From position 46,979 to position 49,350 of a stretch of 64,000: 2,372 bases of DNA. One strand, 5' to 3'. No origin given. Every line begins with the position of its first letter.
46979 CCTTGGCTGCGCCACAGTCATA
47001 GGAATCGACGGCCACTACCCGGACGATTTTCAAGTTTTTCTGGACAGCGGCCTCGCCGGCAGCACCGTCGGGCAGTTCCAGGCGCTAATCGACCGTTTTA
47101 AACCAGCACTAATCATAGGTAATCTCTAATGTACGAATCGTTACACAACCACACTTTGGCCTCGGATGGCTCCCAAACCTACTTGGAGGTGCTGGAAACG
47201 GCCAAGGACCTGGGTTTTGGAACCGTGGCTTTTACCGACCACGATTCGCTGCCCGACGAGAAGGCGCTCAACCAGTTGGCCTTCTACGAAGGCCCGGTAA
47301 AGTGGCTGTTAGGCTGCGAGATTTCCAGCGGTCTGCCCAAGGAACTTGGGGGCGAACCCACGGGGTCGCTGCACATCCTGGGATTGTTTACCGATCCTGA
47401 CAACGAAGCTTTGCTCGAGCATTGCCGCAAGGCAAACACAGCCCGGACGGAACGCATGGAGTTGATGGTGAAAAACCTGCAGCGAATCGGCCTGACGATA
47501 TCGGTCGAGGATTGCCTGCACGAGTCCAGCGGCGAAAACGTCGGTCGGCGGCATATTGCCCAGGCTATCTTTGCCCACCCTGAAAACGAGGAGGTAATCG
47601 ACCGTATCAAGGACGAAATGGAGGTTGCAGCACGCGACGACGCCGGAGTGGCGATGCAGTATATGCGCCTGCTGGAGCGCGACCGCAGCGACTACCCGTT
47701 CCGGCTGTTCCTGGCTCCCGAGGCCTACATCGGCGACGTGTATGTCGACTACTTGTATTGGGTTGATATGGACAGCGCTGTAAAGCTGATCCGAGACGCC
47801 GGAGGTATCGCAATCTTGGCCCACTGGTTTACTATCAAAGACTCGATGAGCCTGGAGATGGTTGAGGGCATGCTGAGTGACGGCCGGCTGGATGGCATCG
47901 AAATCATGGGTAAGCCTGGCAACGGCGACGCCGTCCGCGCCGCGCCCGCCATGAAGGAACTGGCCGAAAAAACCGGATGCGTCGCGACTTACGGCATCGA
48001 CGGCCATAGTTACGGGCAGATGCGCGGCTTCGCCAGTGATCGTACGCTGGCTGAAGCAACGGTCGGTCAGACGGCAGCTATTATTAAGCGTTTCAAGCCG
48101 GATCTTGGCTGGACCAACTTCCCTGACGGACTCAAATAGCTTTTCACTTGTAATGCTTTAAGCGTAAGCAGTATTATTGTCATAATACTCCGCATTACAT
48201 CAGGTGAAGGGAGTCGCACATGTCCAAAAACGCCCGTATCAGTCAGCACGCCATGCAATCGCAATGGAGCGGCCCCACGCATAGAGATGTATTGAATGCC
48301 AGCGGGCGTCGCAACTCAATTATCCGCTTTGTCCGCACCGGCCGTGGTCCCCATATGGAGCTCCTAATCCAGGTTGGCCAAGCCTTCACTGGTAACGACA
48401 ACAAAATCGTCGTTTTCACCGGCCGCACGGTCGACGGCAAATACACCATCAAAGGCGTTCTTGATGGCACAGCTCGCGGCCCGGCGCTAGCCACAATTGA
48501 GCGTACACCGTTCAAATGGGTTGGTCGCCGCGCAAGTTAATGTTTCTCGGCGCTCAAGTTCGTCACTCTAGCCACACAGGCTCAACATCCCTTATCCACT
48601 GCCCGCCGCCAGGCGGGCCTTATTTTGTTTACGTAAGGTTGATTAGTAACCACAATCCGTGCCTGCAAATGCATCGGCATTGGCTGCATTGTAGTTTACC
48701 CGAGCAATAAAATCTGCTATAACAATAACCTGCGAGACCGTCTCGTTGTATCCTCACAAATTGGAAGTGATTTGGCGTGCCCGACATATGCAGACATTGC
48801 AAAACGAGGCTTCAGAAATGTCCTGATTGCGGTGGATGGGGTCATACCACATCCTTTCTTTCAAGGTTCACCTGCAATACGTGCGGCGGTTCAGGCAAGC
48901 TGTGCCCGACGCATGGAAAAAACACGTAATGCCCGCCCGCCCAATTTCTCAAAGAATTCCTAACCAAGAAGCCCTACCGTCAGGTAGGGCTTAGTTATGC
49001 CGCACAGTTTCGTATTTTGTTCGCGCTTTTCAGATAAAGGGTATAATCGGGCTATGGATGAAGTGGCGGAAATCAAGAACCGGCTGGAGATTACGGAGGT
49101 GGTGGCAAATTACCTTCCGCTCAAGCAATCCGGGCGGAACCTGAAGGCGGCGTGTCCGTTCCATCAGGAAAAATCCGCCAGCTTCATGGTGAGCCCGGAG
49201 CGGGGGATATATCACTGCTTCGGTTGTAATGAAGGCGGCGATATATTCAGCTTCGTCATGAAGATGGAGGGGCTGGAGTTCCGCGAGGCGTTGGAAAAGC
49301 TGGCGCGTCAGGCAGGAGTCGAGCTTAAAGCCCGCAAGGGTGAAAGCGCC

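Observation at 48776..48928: Unannotated 50-aa DnaJ-type zinc-finger mini-protein upstream of dnaG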

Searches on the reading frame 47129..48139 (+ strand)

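Call 3: search_protein_families(library=pfam, proteins=[window:47129-48139:+], max_evalue=10)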
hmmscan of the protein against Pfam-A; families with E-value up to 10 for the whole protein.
window:47129-48139:+ (336 aa): 1 family
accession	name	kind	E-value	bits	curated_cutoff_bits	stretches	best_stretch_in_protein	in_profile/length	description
PF02811.25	PHP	-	3.4e-07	31.2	26.4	1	5-67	2-65/164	PHP domain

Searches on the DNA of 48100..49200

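Call 55: search_rna_families(source=window, start=48100, end=49200, threshold=evalue, max_evalue=1)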
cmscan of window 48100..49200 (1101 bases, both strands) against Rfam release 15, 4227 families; matches with E-value up to 1: 0.
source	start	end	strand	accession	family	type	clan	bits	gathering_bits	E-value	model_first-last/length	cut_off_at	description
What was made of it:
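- There is no Rfam match at E<=1 (call 55).
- Tried and rejected: There was no Rfam family in 48100-49200 (call 55).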
